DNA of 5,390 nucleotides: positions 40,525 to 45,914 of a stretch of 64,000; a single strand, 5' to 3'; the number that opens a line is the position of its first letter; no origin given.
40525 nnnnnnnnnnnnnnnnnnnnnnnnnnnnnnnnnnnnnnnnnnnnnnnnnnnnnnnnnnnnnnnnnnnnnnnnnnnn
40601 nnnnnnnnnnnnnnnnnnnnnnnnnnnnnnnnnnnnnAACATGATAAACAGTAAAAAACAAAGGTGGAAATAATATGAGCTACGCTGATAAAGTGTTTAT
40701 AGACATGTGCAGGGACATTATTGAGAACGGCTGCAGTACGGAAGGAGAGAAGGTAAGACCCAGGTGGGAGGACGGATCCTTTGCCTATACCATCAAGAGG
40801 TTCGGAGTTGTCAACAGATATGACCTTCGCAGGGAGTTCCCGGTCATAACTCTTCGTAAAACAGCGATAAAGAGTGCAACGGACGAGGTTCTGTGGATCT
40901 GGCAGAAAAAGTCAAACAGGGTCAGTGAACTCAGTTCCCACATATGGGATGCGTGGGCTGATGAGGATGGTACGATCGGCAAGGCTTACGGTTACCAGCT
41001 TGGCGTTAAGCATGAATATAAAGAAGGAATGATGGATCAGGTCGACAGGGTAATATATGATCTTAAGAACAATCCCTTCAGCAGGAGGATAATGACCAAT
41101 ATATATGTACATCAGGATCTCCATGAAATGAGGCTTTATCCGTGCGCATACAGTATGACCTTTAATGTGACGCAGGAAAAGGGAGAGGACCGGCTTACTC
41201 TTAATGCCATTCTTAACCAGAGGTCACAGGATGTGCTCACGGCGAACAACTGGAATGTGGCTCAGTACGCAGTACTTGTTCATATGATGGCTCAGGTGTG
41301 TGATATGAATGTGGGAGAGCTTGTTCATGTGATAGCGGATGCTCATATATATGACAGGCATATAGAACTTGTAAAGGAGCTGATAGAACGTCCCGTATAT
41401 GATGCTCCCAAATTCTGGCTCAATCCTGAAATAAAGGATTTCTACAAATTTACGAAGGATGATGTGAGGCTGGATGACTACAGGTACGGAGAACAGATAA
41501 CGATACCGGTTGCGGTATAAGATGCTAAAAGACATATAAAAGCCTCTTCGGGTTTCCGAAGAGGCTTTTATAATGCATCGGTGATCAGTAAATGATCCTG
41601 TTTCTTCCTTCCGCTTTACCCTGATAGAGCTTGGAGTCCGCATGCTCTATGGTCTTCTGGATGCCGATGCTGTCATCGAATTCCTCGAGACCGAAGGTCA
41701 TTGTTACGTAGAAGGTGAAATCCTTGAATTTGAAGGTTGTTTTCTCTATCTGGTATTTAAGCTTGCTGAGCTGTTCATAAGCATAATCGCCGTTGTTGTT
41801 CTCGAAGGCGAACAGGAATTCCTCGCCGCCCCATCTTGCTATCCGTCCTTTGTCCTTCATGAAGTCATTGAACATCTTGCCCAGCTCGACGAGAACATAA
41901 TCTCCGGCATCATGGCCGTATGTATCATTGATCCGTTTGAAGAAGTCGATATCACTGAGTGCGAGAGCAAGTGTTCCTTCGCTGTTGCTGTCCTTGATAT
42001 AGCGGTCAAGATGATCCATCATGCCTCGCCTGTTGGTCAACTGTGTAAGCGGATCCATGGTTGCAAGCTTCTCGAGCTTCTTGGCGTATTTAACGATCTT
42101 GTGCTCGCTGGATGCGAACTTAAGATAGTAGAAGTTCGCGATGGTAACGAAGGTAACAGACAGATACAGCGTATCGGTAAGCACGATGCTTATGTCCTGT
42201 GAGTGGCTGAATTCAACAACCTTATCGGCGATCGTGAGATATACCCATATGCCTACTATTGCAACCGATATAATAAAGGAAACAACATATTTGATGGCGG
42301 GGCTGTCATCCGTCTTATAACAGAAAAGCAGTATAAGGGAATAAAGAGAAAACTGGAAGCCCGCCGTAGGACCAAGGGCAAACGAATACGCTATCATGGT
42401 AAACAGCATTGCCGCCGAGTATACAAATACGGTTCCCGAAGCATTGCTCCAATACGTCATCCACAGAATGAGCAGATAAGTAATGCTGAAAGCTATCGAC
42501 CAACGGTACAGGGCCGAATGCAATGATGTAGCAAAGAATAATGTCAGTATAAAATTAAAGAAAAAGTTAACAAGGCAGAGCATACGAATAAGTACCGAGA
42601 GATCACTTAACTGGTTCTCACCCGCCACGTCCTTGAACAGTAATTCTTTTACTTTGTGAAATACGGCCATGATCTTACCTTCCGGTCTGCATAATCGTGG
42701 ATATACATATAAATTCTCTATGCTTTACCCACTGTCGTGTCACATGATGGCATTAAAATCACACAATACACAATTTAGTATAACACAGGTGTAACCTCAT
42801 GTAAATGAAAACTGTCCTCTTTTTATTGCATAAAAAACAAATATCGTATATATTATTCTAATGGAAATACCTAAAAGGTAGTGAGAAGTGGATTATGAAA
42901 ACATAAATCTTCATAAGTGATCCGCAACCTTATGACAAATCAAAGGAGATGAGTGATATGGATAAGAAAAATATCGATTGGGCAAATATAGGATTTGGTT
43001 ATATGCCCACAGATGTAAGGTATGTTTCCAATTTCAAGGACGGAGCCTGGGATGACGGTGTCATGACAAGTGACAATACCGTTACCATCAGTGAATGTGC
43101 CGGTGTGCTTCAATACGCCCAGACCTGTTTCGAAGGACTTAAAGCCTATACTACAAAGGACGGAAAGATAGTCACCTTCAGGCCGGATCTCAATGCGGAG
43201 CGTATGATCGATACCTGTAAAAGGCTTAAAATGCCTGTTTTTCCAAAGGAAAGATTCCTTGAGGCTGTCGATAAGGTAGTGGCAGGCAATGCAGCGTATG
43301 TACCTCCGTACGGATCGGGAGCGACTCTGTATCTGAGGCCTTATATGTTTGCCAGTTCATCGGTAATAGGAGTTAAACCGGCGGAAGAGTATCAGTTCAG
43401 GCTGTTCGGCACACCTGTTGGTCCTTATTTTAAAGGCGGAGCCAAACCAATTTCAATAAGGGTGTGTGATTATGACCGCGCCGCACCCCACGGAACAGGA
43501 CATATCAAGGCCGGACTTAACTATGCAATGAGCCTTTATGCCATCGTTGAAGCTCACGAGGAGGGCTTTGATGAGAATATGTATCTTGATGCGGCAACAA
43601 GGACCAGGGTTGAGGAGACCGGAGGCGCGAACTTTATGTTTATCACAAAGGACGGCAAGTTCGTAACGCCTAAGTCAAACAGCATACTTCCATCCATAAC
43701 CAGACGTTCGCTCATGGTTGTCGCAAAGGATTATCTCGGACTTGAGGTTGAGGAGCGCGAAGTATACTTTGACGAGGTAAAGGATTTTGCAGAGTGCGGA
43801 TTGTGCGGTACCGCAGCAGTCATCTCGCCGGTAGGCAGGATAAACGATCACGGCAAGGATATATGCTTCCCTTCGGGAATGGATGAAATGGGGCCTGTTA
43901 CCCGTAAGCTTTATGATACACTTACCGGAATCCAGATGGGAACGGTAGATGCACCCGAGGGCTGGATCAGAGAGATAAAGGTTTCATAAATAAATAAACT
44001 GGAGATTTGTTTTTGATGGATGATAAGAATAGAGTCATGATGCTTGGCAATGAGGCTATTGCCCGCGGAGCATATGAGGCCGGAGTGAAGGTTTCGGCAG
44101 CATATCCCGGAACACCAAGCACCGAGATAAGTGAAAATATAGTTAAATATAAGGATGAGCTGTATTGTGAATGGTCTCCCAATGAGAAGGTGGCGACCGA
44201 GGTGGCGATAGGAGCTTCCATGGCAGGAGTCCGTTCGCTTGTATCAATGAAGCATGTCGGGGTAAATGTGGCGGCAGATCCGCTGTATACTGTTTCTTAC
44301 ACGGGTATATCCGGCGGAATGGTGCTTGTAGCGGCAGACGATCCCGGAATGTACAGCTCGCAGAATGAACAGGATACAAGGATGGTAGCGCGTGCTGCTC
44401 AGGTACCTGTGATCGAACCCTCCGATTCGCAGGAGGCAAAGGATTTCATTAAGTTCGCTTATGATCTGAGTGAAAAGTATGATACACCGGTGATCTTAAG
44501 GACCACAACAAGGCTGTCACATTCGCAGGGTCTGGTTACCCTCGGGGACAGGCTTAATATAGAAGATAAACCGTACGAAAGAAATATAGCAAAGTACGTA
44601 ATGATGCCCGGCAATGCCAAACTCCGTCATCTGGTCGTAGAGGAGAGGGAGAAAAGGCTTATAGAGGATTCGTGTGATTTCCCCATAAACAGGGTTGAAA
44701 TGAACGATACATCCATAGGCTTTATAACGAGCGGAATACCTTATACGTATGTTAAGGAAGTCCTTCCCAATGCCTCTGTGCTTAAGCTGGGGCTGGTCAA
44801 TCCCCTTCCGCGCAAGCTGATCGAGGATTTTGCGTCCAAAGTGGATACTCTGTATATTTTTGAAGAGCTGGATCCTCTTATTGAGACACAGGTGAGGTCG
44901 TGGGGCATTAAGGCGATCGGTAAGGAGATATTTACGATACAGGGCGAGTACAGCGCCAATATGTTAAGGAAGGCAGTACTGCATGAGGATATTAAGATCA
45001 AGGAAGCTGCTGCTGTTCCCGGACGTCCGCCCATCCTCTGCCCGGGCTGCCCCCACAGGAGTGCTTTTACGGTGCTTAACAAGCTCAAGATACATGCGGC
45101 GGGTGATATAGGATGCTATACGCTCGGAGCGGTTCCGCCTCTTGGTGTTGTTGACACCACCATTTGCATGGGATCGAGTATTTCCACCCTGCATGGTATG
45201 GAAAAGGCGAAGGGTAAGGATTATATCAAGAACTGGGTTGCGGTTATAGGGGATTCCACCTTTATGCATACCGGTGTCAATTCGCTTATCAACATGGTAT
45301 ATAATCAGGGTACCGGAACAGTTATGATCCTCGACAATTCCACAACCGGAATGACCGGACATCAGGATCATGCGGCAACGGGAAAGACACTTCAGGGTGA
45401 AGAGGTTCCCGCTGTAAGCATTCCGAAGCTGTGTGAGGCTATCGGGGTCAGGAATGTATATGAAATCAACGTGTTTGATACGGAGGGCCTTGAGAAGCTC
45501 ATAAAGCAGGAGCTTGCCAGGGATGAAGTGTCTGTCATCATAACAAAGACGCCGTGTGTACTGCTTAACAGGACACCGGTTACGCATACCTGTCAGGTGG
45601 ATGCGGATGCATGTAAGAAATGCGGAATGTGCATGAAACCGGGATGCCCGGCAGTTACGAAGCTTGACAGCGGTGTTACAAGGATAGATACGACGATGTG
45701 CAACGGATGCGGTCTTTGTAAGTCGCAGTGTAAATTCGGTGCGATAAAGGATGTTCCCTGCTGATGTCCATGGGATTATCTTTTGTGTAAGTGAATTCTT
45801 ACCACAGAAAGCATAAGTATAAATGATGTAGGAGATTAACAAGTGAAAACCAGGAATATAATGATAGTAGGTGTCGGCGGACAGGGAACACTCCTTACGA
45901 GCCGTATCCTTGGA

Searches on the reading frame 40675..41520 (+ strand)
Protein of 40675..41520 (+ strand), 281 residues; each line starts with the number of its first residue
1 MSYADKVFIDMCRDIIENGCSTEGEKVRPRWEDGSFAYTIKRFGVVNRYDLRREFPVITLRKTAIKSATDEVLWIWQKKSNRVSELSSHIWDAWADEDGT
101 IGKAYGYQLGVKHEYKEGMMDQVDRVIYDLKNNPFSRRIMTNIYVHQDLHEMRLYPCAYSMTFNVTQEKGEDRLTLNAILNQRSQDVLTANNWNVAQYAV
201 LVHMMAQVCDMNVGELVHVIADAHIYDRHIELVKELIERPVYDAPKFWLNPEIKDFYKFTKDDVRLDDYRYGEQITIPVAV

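Call 33: search_protein_families(library=pfam, proteins=[window:40675-41520:+], max_evalue=0.00001)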
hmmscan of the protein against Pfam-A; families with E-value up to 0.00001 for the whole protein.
window:40675-41520:+ (281 aa): 1 family
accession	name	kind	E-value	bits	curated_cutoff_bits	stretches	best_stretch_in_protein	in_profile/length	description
PF00303.24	Thymidylat_synt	-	7.8e-88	294.5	24.3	1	7-281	2-266/266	Thymidylate synthase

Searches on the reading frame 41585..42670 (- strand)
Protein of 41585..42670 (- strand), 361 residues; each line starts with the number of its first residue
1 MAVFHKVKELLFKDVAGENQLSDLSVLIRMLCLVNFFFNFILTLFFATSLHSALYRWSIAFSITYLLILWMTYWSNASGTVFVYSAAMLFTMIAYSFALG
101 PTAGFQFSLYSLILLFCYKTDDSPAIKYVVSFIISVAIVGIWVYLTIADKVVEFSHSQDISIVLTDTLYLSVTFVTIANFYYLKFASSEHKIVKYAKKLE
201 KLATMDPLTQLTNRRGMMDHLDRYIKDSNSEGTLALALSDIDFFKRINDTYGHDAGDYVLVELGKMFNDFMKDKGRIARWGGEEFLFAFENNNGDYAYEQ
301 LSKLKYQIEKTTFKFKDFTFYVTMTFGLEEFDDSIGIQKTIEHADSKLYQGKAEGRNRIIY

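Call 33: search_protein_families(library=pfam, proteins=[window:41585-42670:-], max_evalue=0.00001)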
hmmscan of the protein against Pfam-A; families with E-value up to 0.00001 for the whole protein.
window:41585-42670:- (361 aa): 1 family
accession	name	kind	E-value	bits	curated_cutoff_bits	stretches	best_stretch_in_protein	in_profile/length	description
PF00990.26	GGDEF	-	2.3e-34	118.9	23.8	1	203-358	1-161/161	Diguanylate cyclase, GGDEF domain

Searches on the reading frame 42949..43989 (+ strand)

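Call 33: search_protein_families(library=pfam, proteins=[window:42949-43989:+], max_evalue=0.00001)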
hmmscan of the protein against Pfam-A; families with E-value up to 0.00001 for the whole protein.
window:42949-43989:+ (346 aa): 1 family
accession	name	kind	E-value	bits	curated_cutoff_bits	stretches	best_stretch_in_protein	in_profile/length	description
PF01063.24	Aminotran_4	-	8.2e-33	114.6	28.5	1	60-298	2-223/223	Amino-transferase class IV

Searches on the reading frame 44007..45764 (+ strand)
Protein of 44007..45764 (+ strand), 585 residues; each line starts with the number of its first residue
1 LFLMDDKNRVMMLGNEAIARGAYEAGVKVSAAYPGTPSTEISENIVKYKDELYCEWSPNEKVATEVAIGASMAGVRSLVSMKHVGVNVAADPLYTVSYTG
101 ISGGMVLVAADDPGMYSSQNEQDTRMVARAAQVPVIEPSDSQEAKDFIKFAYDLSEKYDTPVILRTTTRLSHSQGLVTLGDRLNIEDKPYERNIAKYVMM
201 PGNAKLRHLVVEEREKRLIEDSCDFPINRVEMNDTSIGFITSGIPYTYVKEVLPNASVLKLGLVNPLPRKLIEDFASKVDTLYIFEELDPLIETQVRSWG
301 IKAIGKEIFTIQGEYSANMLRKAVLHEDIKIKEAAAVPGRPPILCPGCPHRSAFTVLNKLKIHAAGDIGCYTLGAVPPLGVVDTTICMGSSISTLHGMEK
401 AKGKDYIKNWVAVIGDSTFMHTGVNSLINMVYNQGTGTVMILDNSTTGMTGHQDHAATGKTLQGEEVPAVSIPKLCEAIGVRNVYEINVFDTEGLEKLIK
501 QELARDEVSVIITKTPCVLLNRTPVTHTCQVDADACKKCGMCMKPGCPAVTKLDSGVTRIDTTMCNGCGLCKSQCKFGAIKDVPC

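Call 33: search_protein_families(library=pfam, proteins=[window:44007-45764:+], max_evalue=0.00001)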
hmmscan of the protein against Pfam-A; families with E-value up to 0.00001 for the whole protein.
window:44007-45764:+ (585 aa): 3 families
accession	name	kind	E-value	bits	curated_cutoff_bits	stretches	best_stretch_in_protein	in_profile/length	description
PF02775.26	TPP_enzyme_C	-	1.7e-21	77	21.9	1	367-511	1-149/151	Thiamine pyrophosphate enzyme, C-terminal TPP binding domain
PF01855.24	POR_N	-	2.5e-18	67.1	27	1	21-183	2-171/231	Pyruvate flavodoxin/ferredoxin oxidoreductase, thiamine diP-bdg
PF00037.32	Fer4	-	8.5e-07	29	21.1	0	559-581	2-24/24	4Fe-4S binding domain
